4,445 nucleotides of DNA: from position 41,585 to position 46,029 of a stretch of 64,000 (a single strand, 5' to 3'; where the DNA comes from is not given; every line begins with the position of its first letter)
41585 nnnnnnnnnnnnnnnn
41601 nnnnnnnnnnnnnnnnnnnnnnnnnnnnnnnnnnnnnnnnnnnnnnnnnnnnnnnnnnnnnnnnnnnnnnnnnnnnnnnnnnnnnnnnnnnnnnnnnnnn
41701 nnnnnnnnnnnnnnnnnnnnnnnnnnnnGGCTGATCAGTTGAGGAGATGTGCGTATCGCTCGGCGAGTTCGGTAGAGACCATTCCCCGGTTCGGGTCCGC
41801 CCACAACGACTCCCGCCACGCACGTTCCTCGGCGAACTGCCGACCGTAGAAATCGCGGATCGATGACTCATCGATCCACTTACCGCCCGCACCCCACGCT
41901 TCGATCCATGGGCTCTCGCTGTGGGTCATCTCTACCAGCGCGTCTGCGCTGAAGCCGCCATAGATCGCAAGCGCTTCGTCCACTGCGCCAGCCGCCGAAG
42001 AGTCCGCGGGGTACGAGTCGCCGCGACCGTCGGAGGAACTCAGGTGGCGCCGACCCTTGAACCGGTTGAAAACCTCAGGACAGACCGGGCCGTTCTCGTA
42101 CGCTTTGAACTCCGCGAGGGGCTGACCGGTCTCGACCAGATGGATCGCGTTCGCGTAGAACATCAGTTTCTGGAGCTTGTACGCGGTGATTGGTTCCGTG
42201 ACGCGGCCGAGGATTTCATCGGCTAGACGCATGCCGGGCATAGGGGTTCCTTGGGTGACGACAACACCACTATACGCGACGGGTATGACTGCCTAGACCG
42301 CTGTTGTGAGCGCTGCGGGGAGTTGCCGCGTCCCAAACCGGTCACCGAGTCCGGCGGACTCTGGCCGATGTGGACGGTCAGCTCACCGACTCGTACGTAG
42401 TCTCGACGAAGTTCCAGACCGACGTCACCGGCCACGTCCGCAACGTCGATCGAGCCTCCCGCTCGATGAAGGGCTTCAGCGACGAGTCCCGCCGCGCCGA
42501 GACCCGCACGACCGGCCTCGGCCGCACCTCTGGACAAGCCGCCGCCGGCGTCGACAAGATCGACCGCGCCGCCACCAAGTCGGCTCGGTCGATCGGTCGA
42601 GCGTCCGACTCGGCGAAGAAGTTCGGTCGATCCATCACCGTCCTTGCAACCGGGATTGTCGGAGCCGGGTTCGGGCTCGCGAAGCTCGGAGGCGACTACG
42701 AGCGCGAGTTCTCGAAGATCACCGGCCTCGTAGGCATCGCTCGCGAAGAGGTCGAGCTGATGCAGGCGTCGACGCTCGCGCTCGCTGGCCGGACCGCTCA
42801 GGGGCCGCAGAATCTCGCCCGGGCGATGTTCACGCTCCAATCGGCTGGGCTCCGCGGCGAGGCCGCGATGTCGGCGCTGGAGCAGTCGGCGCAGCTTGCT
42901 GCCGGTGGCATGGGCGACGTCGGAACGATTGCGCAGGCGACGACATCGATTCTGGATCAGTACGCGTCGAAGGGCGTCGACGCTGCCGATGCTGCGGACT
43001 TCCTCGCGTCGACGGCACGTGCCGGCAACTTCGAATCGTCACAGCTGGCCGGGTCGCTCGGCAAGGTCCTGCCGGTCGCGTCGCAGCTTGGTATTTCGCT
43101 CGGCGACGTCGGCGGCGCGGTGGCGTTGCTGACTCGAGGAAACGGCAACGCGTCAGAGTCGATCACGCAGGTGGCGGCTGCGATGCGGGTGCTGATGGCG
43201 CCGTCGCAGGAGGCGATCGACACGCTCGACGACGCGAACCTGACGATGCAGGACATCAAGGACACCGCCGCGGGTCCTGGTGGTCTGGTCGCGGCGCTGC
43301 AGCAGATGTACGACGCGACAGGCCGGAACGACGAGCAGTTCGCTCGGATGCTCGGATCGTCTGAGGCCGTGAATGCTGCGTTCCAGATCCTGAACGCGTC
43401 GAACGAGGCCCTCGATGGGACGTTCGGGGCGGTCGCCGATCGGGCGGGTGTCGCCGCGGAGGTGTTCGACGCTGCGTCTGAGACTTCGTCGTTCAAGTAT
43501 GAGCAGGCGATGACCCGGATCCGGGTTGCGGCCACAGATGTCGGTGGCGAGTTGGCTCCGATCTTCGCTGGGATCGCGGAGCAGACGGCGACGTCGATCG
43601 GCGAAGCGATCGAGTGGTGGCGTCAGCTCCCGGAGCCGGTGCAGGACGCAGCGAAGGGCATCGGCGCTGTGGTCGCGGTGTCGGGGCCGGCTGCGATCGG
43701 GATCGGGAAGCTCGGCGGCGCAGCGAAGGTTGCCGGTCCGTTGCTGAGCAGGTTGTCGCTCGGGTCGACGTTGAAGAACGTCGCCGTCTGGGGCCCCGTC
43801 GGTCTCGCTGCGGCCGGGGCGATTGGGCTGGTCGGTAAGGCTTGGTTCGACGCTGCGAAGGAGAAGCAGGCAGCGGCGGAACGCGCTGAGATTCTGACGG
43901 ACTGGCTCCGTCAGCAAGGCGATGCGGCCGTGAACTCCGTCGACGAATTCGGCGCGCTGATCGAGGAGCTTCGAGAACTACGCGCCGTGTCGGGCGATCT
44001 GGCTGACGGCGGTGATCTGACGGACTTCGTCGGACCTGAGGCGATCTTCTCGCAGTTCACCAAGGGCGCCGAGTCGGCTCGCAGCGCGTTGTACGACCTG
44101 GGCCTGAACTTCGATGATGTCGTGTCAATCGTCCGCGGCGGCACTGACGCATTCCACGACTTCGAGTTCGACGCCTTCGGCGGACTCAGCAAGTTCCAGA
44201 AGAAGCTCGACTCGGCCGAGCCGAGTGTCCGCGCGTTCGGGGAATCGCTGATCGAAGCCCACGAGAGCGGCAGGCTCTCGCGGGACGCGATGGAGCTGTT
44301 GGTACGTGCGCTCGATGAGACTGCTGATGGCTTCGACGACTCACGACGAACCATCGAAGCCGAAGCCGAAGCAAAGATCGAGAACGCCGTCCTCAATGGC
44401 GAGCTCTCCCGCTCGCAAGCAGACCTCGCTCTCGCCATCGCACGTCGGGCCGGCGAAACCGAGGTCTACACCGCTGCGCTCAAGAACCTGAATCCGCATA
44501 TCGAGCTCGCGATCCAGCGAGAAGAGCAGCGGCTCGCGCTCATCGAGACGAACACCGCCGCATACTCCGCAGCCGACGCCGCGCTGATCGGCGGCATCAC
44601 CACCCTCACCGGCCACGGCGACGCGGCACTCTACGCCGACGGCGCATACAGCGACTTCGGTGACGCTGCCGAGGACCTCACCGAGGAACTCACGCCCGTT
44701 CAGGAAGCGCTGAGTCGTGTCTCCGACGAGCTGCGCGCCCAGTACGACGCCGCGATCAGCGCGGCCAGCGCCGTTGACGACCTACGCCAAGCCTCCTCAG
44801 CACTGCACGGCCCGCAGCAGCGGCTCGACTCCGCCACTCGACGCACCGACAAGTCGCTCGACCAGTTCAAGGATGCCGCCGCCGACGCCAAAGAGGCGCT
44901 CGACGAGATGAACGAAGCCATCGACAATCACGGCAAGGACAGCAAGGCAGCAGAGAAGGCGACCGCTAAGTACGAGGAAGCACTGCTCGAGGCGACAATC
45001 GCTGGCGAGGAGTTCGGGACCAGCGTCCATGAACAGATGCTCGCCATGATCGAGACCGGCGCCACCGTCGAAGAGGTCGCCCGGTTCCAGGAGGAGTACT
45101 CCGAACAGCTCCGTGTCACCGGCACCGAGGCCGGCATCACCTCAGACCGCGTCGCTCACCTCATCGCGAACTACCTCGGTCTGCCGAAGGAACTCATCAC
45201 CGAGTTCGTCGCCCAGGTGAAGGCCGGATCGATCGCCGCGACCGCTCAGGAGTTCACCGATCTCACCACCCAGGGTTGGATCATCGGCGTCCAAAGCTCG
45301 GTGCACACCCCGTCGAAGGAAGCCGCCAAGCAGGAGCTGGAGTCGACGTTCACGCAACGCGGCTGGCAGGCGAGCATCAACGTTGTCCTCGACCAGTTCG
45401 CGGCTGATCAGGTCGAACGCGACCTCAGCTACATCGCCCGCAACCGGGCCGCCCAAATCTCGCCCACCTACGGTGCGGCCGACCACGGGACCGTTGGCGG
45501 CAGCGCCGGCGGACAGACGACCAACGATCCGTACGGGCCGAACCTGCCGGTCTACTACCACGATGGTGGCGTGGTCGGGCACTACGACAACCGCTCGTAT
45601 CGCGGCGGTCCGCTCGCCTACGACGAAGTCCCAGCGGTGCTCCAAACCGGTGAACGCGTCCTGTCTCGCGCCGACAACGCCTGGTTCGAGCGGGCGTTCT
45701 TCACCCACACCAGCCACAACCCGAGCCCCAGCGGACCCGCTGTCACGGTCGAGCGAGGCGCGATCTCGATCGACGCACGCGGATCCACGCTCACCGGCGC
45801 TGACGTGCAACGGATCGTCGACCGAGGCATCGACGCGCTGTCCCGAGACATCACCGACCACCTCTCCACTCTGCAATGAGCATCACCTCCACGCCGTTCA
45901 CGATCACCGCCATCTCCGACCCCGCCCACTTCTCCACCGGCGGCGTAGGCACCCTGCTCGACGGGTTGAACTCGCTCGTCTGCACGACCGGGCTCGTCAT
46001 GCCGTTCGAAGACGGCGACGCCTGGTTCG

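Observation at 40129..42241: A four-gene accessory island lies between the tail chaperone and the tape measure gene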

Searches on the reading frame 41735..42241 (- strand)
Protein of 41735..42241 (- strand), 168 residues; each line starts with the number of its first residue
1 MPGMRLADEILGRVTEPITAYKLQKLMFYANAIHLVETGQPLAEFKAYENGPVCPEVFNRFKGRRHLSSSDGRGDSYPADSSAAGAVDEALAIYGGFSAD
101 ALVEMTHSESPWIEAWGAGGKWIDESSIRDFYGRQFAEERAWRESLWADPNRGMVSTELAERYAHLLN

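Call 3: search_protein_families(library=pfam, proteins=[window:41735-42241:-], max_evalue=0.1)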
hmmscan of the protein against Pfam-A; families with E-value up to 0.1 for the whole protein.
window:41735-42241:- (168 aa): 2 families
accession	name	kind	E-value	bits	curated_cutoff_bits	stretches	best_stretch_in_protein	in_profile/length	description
PF13274.11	SocA_Panacea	-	4.8e-14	53.7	25.7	1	23-112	1-112/113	Antitoxin SocA-like, Panacea domain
PF19819.4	DUF6302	-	0.041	14.4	27.2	0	80-135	54-109/135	Family of unknown function (DUF6302)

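Call 4: search_protein_families(library=padloc, proteins=[window:41735-42241:-], max_evalue=0.1)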
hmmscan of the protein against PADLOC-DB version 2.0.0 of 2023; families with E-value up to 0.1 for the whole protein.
window:41735-42241:- (168 aa): 0 families

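Call 5: search_protein_families(library=phrogs, proteins=[window:41735-42241:-], max_evalue=0.01)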
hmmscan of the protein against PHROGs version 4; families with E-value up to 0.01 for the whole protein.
window:41735-42241:- (168 aa): 2 families
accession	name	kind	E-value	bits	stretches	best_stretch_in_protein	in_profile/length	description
phrog_1281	-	unknown function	2.9e-28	99.9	1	5-141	12-159/195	-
phrog_10390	-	unknown function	2.4e-18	67.7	1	15-135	162-294/299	-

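Call 26: find_related_loci(query=window:41735-42241:-, collection=genome_contigs, flank=4000)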
Query window:41735-42241:- (168 aa) in genome_contigs; peptide patterns used: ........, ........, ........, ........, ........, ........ (x = any residue, [..] = any of these).
293 stretches matched a pattern; 15 encode a relative of the query (tblastn E <= 1e-3); 15 distinct loci.
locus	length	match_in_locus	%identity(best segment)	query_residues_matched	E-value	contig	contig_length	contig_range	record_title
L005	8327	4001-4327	39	7-115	2e-18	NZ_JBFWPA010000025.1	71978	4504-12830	MAG: Pseudorhodoplanes sp. isolate CA_2019_TPBF_149 NODE_2891_length_71978_cov_5.589679_TPBF, whole genome shotgun seque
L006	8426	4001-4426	36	5-168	1e-16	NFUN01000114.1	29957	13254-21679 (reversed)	MAG: Acidobacteria subdivision 13 bacterium RH2 MAG17b RH2_MAG17b_114, whole genome shotgun sequence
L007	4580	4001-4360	33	16-132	3e-16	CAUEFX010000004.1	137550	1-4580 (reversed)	MAG TPA_asm: uncultured Bacteroides sp. isolate SRR17382081_bin.33_MetaWRAP_v1.3_MAG genome assembly, contig: ERZ1870787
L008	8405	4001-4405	33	16-144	1e-15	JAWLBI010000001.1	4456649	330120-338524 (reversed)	MAG: Candidatus Zixiibacteriota bacterium isolate AC1.147 AC1.147.fa-1, whole genome shotgun sequence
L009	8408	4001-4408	34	1-132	5e-15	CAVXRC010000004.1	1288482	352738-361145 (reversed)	MAG: uncultured Acidobacteriota bacterium isolate MFD09671.bin.1.78 genome assembly, contig: contig_20529, whole genome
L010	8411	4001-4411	30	4-144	3e-14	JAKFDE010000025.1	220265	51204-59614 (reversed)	MAG: Bacteroidia bacterium isolate LC039 contig-124_31, whole genome shotgun sequence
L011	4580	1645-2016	32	14-136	1e-14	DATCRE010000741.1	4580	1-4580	MAG TPA_asm: Cyclobacteriaceae bacterium isolate SMAG_U7271 k141_473401, whole genome shotgun sequence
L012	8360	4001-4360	31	18-117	2e-13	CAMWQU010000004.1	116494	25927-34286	MAG TPA_asm: uncultured Prevotellaceae bacterium isolate SRR14411267_bin.8_metawrap_v1.3_MAG genome assembly, contig: NO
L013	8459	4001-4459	29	18-162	5e-13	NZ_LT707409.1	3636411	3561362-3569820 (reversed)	Bacillus dakarensis strain Marseille-P3515T, whole genome shotgun sequence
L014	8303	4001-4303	33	18-115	8e-13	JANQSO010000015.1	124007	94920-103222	MAG: Flavobacteriaceae bacterium isolate IP30a_bin.12 k99_1336913, whole genome shotgun sequence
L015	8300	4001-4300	35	16-112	6e-11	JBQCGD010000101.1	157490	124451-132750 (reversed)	MAG: Phycisphaerae bacterium isolate bin242 k141_2997718, whole genome shotgun sequence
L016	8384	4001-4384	28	6-132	1e-10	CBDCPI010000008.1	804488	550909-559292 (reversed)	MAG: Dehalococcoidia bacterium isolate 2c126bea-bcd9-4278-a32a-30754f00bea4 genome assembly, contig: contig_8, whole gen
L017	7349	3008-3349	30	28-132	7e-10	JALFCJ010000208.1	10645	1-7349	MAG: Spirochaetales bacterium isolate SUG552 k141_155167, whole genome shotgun sequence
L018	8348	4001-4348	31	18-134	2e-9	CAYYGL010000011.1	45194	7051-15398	MAG TPA_asm: uncultured Calditrichaceae bacterium isolate SRP163575_co1_571 genome assembly, contig: NODE_1489_length_45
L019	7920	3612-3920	32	18-115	3e-8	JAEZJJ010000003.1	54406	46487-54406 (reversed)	MAG: Bacillota bacterium isolate OH_CDB_233 k127_1478165, whole genome shotgun sequence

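Call 27: find_related_loci(query=window:41735-42241:-, collection=viral_contigs, flank=4000)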
Query window:41735-42241:- (168 aa) in viral_contigs; peptide patterns used: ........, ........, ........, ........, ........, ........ (x = any residue, [..] = any of these).
5 stretches matched a pattern; 2 encode a relative of the query (tblastn E <= 1e-3); 2 distinct loci.
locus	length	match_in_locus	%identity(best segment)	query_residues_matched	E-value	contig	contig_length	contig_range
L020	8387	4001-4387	35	18-141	9e-19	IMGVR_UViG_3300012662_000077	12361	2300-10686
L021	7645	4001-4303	32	15-115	9e-11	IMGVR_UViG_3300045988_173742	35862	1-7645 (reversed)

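Call 28: search_protein_families(library=ncbifam, proteins=[window:41735-42241:-], max_evalue=1)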
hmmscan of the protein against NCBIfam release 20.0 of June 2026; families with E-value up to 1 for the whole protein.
window:41735-42241:- (168 aa): 1 family
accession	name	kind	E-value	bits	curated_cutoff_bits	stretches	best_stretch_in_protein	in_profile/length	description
NF047745.1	SocA_antitoxin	equivalog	5.3e-15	55.5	190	1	14-116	17-133/176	type VI toxin-antitoxin system SocA family antitoxin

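Call 99: search_dna_similar(query=window:41735-42241:-, collection=phages, mode=protein, max_rows=30, max_evalue=0.000001)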
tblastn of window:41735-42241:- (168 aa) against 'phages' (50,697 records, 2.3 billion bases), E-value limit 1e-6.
Records with a match: 39; places in all: 39; records where one place covers at least 80% of the query: 6.
Best place of each record, by identity: <60% 39.
By first word of the organism name: Bacteriophage 15; Burkholderia 6; Pseudomonas 6; Escherichia 3; Streptococcus 3; Salmonella 2; Cylindrospermopsis 2; Mycobacterium 2.
By host as written in the record: Helicobacter cinaedi 11; Pseudomonas aeruginosa 6; - 3; Salmonella serovar Haardt 2; Burkholderia sp. 1; Burkholderia pseudomallei 9 1; Burkholderia pseudomallei environmental isolate E0237 1; Burkholderia pseudomallei BP82 1; and 13 more.
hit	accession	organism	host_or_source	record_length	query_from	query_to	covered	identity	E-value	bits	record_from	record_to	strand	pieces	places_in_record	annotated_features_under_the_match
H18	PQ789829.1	Burkholderia phage vB_SBP30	Burkholderia sp.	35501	1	141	84%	30.4%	2e-9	61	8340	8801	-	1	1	hypothetical protein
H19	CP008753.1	Burkholderia phage BEK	Burkholderia pseudomallei 9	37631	1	141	84%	30.4%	2e-9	61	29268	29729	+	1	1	hypothetical protein (x2)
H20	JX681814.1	Burkholderia phage phiX216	Burkholderia pseudomallei environmental ...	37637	1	141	84%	30.4%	2e-9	61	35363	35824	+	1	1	hypothetical protein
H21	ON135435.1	Burkholderia phage PhiBP82.3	Burkholderia pseudomallei BP82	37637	1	141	84%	30.4%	2e-9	61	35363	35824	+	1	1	hypothetical protein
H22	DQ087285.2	Burkholderia phage phiE52237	-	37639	1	141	84%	30.4%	2e-9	61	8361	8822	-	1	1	conserved hypothetical protein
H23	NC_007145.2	Burkholderia phage phiE52237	Burkholderia pseudomallei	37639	1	141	84%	30.4%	2e-9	61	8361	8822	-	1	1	DUF4065 domain-containing protein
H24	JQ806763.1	Salmonella phage vB_SemP_Emek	Salmonella serovar Haardt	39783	6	132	76%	33.6%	1e-9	61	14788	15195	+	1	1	hypothetical protein (x2)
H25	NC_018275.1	Salmonella phage vB_SemP_Emek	Salmonella serovar Haardt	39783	6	132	76%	33.6%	1e-9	61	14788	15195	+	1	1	DUF4065 domain-containing protein | hypothetical protein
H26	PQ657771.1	Escherichia phage EC.P3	Escherichia coli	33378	6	132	76%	32.8%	2e-10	64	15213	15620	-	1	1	hypothetical protein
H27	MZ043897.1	Escherichia phage E212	Escherichia coli K88 cvcc83902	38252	6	132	76%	32.8%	2e-10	64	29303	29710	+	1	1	hypothetical protein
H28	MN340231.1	Escherichia phage phiv205-1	Escherichia coli APEC DE205B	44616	6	132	58%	40.0%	6e-7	75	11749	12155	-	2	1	hypothetical protein (x2)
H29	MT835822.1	Bacteriophage sp.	human fecal samples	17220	18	141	74%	31.1%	2e-8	58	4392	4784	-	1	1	record has no annotation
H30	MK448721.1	Streptococcus phage Javan263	Streptococcus infantarius ATCC_BAA-102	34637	15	138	74%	30.4%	2e-11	67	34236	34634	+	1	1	hypothetical protein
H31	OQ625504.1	Cylindrospermopsis phage Cr-LKS4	Cylindrospermopsis raciborskii KLL07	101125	18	132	68%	32.5%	5e-8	57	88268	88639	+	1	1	hypothetical protein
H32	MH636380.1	Cylindrospermopsis raciborskii virus RM-2018a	Reeuwijkse Plassen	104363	18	132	68%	32.3%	1e-8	59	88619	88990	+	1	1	putative phage-associated protein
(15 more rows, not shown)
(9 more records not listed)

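Call 102: search_protein_families(library=pfam, proteins=[L006:4425-4850:+, L016:4506-4856:+, L009:4428-4841:+], max_evalue=0.1)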
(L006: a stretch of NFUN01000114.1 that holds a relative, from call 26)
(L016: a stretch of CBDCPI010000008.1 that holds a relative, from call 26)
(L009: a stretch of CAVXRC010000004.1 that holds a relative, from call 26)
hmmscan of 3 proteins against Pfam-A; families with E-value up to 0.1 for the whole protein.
L006:4425-4850:+ (141 aa): 1 family
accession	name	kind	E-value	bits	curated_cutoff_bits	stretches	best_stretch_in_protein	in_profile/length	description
PF05359.17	DUF748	-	0.021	13.3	50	1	12-105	140-234/1037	Domain of Unknown Function (DUF748)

L016:4506-4856:+ (116 aa): 0 families

L009:4428-4841:+ (137 aa): 0 families

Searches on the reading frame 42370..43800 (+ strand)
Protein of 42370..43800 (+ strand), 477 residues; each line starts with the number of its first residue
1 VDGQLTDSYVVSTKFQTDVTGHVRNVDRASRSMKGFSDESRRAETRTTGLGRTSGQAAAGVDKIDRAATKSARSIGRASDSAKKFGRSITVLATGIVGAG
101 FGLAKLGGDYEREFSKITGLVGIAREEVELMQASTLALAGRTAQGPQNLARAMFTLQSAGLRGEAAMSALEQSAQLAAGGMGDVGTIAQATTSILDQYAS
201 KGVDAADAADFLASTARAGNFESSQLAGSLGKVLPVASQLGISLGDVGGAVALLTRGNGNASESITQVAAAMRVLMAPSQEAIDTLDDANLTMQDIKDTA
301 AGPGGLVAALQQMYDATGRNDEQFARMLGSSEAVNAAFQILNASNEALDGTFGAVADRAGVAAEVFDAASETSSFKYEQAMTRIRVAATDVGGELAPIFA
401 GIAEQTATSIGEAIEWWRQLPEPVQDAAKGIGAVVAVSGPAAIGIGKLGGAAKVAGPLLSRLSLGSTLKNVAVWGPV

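Call 30: find_related_loci(query=window:42370-43800:+, collection=viral_contigs, flank=8000)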
Query window:42370-43800:+ (477 aa) in viral_contigs; peptide patterns used: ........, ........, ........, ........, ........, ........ (x = any residue, [..] = any of these).
28 stretches matched a pattern; 2 encode a relative of the query (tblastn E <= 1e-3); 2 distinct loci.
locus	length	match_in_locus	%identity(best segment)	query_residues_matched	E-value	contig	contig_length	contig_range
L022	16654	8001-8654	25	58-278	3e-5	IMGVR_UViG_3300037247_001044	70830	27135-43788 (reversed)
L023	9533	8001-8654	25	58-278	3e-5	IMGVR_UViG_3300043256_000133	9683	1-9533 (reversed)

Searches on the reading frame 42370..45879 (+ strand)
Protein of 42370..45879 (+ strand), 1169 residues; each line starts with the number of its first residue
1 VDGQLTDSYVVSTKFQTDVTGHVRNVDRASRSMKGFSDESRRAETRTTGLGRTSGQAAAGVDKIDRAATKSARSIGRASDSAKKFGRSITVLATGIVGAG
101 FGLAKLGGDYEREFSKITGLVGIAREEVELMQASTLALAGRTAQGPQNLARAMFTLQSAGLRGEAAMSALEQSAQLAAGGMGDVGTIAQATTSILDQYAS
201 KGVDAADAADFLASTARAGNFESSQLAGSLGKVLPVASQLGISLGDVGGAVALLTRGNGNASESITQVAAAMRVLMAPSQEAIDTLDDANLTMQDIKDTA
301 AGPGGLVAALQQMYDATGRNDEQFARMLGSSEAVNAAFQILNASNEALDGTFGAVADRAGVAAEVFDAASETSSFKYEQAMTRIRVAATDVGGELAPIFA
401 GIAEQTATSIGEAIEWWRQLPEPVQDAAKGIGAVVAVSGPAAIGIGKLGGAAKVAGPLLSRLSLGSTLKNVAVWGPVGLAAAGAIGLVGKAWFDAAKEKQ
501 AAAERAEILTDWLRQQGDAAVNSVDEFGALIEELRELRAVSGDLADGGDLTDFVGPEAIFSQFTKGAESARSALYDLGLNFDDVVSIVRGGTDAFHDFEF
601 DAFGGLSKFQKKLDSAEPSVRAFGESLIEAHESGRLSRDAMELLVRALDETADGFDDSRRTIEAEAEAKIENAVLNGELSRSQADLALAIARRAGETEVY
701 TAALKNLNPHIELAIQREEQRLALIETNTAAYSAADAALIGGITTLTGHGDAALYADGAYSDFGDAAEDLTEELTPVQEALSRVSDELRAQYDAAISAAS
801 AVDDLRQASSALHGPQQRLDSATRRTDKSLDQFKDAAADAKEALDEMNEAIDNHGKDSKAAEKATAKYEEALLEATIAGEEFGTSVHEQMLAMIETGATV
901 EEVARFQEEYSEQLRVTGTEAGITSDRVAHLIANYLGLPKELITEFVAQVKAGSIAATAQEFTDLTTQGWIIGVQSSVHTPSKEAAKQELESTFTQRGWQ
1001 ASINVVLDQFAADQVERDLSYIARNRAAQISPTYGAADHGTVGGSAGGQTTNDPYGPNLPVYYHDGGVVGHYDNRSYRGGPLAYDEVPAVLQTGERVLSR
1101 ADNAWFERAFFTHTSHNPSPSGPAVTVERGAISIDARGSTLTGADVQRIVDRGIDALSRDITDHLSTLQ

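Call 3: search_protein_families(library=pfam, proteins=[window:42370-45879:+], max_evalue=0.1)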
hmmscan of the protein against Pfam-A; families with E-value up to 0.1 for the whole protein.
window:42370-45879:+ (1169 aa): 5 families
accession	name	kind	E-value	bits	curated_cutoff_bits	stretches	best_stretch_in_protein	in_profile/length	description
PF10145.14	PhageMin_Tail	-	1.3e-21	77.8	33.2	1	138-324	7-192/201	Phage-related minor tail protein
PF20155.4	TMP_3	-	0.002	18.3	41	2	264-352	2-94/192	Tape measure protein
PF07889.17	DUF1664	-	0.0061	17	34.6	1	803-871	48-116/124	Protein of unknown function (DUF1664)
PF13166.12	AAA_13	-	0.041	13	36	1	759-906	315-466/713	AAA domain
PF20432.4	Xre-like-HTH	-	0.055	14.2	25.8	0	304-333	9-38/63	Antitoxin Xre-like helix-turn-helix domain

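Call 33: search_dna_similar(query=window:42370-45879:+, collection=phages, mode=protein, max_rows=15, max_evalue=0.00001)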
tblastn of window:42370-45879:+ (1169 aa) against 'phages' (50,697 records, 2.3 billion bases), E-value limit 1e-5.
Records with a match: 90; places in all: 90; records where one place covers at least 80% of the query: 0.
Best place of each record, by identity: <60% 90.
By first word of the organism name: Staphylococcus 30; Vibrio 16; Clostridium 12; Lactococcus 8; Bacteriophage 4; Dinoroseobacter 3; Streptococcus 3; Bacillus 3; Enterococcus 2; Pontimonas 1; and 8 more.
By host as written in the record: - 11; Clostridium perfringens 8; Staphylococcus pseudintermedius 6; Staphylococcus aureus 4; Lactococcus lactis 2; Lactococcus cremoris DGCC6073 2; Staphylococcus aureus ATCC 49775 2; Staphylococcus aureus JS201101 2; and 46 more.
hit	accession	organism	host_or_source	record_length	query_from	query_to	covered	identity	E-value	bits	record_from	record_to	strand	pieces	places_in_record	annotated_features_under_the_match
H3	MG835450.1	Pontimonas phage phiPsal1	Pontimonas salivibrio CL-TW6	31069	105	435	28%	31.8%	4e-32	142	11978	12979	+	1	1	tape measure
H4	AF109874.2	Lactococcus phage Tuc2009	-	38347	28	436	35%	23.4%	3e-13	81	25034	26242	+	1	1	unknown (x2)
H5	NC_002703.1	Lactococcus phage Tuc2009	Lactococcus lactis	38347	28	436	35%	23.4%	3e-13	81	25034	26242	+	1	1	tail length tape measure protein | tail assembly chaperone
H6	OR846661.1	Enterococcus phage Efs 1-1-1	Enterococcus faecalis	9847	62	436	32%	25.5%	9e-14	82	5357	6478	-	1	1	record has no annotation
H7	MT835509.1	Bacteriophage sp.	human fecal samples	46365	34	438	35%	23.1%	2e-7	61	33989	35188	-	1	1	record has no annotation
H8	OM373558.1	Staphylococcus phage vB_SpsX-DS11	Staphylococcus pseudintermedius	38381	31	436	35%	22.8%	3e-8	65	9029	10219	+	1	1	record has no annotation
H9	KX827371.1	Staphylococcus phage SpT99F3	Staphylococcus pseudintermedius strain ...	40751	31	436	35%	22.8%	6e-8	64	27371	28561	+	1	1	tail tape measure protein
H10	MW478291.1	Clostridium phage phiCp-D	Clostridium perfringens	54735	11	426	36%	21.8%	2e-14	85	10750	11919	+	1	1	tail tape measure protein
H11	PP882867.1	Dinoroseobacter phage vB_DshS_R26L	Dinoroseobacter shibae DFL12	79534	40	383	29%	26.2%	1e-10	72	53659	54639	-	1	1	tail tape measure protein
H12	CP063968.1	Clostridium phage CWou-2020b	Clostridium botulinum BKT2873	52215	41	404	31%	24.7%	7e-17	93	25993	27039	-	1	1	phage tail tape measure protein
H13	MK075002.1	Staphylococcus phage phiSP38-1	Staphylococcus pseudintermedius 14-29-38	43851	37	436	34%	22.4%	3e-6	58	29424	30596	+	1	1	tail length tape-measure protein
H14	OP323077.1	Lactococcus phage D6890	Lactococcus cremoris DGCC6073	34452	57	436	33%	23.2%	8e-12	76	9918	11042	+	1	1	minor tail protein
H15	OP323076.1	Lactococcus phage D4840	Lactococcus cremoris DGCC6073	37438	57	436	33%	22.9%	2e-11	75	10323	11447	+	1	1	minor tail protein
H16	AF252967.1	Lactococcus phage TP901-1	-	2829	57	436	33%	22.8%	1e-11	75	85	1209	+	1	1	tape measure protein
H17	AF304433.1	Lactococcus phage TP901-1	-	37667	57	436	33%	22.8%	2e-11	75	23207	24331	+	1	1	tmp: TMP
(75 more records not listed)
